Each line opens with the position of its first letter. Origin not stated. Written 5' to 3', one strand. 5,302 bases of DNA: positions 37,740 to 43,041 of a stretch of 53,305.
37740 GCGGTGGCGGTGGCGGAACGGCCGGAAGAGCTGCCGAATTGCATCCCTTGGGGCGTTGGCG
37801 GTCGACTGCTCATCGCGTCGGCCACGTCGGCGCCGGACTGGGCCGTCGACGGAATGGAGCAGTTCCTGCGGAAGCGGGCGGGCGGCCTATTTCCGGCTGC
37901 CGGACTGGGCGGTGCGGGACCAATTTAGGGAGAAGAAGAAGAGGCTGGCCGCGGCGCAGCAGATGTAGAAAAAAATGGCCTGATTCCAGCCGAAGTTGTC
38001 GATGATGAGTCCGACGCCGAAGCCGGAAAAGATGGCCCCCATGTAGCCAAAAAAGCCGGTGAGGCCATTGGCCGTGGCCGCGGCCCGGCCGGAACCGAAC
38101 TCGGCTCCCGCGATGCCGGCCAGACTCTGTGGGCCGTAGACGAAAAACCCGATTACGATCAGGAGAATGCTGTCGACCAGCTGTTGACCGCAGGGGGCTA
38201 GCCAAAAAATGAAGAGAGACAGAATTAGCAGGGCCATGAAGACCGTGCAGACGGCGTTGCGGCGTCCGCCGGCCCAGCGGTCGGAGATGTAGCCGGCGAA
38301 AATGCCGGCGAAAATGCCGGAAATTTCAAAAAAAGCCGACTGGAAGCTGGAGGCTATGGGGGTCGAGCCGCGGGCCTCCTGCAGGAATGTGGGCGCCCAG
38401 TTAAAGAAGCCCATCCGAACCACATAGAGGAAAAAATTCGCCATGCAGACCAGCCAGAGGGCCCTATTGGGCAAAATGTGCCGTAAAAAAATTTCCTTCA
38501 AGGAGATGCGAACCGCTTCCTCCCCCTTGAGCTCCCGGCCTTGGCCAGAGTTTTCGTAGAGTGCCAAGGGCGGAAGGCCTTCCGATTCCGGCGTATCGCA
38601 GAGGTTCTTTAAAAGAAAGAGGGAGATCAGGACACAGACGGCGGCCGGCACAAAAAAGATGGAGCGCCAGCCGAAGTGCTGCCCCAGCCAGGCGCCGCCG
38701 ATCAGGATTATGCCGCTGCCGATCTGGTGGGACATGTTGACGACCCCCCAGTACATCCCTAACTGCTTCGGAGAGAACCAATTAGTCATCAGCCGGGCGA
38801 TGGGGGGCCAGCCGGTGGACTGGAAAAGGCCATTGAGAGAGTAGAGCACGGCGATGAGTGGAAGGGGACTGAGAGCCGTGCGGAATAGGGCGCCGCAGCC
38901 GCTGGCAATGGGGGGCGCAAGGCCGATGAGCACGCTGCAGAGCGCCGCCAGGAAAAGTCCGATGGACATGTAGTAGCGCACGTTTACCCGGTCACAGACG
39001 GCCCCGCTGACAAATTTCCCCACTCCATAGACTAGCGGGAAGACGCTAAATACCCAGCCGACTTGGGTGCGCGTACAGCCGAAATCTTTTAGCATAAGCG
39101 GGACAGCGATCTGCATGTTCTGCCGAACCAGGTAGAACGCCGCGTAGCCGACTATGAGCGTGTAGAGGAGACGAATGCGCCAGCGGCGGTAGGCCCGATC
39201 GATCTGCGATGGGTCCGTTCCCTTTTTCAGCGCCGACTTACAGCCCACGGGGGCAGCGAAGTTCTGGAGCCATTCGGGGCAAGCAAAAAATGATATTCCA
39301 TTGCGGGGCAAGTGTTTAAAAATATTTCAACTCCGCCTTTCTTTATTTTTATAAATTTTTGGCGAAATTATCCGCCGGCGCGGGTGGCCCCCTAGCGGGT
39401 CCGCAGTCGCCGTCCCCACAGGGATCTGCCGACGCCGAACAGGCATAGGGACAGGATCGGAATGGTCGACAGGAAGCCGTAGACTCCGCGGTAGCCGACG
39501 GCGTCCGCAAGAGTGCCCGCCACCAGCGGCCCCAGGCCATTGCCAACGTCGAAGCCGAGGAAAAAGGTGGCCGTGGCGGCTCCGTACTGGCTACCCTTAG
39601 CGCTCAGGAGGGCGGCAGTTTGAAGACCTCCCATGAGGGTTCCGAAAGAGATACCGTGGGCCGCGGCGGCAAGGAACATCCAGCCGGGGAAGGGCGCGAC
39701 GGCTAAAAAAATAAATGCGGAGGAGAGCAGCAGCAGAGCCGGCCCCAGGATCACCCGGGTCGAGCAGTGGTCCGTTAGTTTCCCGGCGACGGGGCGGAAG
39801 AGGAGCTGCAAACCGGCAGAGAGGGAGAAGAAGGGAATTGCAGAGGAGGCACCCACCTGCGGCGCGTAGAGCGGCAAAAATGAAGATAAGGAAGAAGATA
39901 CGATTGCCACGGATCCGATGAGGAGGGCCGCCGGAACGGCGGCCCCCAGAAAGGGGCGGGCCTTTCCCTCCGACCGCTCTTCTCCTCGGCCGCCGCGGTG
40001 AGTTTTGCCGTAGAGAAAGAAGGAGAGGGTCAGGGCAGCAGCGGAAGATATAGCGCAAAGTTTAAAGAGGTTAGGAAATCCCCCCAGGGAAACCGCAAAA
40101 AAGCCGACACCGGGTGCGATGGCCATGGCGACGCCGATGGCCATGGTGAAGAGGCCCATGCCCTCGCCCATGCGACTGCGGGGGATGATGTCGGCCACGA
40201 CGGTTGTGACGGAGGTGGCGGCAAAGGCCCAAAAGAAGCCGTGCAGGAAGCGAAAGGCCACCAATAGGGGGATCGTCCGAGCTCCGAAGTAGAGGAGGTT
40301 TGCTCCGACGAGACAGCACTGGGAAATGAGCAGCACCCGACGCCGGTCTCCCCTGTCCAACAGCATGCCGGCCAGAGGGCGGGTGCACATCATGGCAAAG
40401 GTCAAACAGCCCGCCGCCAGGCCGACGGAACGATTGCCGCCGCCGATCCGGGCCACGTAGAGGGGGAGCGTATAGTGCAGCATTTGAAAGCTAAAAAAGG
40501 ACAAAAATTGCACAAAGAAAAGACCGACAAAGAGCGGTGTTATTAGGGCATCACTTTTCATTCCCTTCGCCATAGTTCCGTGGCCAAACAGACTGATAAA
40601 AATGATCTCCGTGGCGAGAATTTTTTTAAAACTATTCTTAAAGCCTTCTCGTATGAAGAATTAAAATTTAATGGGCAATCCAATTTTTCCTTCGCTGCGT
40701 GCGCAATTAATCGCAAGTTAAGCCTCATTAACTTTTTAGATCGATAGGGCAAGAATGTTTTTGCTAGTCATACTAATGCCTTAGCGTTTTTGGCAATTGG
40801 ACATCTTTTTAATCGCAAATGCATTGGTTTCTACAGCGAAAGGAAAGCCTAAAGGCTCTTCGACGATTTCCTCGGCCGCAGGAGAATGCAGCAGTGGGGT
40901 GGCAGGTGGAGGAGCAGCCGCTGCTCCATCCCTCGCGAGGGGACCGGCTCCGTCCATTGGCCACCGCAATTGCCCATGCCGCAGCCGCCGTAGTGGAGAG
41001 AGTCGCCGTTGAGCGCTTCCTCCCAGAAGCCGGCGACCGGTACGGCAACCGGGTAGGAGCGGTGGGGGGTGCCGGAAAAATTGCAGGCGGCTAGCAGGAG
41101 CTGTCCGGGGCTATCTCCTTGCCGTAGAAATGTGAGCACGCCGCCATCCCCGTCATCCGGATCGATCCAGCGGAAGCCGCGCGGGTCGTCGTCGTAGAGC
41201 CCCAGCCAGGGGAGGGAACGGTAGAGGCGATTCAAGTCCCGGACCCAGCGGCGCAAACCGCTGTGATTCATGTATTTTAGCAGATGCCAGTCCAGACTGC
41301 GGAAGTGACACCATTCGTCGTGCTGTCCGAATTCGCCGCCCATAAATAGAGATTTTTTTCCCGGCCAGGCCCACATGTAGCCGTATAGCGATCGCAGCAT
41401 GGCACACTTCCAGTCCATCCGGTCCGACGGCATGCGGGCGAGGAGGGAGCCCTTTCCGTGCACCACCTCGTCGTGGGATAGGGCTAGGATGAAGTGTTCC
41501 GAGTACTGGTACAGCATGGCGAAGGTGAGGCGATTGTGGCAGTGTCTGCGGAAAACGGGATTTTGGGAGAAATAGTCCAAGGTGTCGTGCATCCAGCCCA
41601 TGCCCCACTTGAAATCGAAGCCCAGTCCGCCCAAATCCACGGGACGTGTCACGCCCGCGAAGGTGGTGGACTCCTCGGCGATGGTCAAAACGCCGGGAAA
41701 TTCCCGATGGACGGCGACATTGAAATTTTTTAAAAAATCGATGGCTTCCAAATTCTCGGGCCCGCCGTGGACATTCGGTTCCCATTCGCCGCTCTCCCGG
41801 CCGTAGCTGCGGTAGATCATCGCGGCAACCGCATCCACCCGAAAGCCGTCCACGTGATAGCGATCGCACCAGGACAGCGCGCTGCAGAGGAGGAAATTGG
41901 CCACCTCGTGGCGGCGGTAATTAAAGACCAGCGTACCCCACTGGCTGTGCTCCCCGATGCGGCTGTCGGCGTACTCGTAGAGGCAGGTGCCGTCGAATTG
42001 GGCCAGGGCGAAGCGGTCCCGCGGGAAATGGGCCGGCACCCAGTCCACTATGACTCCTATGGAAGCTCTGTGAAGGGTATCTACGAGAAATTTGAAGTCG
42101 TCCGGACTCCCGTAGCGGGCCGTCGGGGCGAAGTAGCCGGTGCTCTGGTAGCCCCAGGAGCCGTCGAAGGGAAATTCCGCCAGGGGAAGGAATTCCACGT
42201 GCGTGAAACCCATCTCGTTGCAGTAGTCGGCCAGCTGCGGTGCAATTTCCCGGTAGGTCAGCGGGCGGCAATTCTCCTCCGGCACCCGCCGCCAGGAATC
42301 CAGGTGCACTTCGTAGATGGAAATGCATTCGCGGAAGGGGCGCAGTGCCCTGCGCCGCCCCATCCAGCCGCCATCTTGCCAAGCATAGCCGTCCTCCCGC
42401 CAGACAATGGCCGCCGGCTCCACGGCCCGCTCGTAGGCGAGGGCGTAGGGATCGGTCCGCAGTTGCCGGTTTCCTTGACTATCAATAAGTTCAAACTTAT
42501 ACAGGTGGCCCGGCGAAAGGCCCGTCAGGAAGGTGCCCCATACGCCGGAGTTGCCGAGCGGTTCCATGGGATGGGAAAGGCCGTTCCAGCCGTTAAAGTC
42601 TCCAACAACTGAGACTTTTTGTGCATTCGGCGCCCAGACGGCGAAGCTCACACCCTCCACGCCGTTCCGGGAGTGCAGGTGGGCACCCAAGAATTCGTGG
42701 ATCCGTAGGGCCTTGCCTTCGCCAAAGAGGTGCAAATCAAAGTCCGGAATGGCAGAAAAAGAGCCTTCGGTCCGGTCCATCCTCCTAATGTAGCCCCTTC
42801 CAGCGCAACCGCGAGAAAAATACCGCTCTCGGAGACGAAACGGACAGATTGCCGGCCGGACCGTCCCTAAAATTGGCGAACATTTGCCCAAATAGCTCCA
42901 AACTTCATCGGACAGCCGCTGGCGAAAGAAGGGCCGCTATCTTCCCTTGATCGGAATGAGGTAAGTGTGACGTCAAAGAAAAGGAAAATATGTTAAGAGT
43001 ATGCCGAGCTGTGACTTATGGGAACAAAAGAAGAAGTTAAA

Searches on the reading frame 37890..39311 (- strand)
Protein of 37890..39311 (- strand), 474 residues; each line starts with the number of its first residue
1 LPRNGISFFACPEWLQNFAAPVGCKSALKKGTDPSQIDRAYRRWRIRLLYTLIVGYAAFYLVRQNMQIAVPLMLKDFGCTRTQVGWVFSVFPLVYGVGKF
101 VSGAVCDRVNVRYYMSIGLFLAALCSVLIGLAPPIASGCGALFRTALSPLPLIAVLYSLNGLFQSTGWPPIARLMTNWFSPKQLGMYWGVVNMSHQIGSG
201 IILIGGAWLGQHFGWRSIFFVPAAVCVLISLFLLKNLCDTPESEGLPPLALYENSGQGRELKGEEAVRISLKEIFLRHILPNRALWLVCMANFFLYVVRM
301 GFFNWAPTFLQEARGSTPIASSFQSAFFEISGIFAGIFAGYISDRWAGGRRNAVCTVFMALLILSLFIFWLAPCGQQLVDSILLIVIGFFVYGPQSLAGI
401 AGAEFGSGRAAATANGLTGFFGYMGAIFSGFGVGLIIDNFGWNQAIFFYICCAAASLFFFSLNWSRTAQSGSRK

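Call 57: search_protein_families(library=pfam, proteins=[window:37890-39311:-], max_evalue=0.0001)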
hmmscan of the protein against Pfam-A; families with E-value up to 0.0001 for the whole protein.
window:37890-39311:- (474 aa): 2 families
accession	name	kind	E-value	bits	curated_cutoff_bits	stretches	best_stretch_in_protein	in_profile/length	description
PF07690.21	MFS_1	-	6.1e-50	170.5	33.4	1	52-429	1-346/347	Major Facilitator Superfamily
PF03137.26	OATP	-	4.4e-05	22.4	25.8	1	271-379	279-392/545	Organic Anion Transporter Polypeptide (OATP) family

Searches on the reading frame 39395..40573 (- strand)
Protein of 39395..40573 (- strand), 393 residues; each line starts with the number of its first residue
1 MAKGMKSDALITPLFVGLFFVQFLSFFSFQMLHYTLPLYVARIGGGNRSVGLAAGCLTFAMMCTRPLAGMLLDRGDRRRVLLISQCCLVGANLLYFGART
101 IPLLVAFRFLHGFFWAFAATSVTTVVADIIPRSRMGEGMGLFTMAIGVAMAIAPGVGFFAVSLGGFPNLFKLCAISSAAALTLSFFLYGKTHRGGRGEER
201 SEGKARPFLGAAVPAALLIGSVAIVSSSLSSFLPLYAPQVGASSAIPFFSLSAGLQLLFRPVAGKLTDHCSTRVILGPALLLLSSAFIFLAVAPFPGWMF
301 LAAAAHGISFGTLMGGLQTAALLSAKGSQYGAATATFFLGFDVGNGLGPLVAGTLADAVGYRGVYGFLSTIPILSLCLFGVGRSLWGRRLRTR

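Call 57: search_protein_families(library=pfam, proteins=[window:39395-40573:-], max_evalue=0.0001)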
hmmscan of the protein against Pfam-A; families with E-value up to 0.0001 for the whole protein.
window:39395-40573:- (393 aa): 3 families
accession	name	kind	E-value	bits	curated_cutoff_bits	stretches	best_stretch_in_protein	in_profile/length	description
PF07690.21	MFS_1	-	3.4e-42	145.1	33.4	2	18-251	1-246/347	Major Facilitator Superfamily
PF12832.13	MFS_1_like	-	1.9e-06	27.6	25.2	0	225-364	227-370/373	MFS_1 like family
PF05977.19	MFS_3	-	2.7e-06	26.6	27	1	54-181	51-183/524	Transmembrane secretion effector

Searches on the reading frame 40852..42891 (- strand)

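Call 57: search_protein_families(library=pfam, proteins=[window:40852-42891:-], max_evalue=0.0001)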
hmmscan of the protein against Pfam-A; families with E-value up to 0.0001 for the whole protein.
window:40852-42891:- (680 aa): 4 families
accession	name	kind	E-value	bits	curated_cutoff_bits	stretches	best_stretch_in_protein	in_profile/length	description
PF02922.24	CBM_48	-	1.1e-23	83.8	22.4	1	68-150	2-83/83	Carbohydrate-binding module 48 (Isoamylase N-terminal domain)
PF02806.24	Alpha-amylase_C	-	1.5e-17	64.2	21.2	1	575-673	1-94/95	Alpha amylase, C-terminal all-beta domain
PF00128.31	Alpha-amylase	-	1.6e-12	47.9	22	1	222-290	26-93/446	Alpha amylase, catalytic domain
PF22019.2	GlgB_N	-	2.3e-05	24.9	27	1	65-149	17-94/94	alpha-1,4-glucan branching enzyme GlgB, N-terminal domain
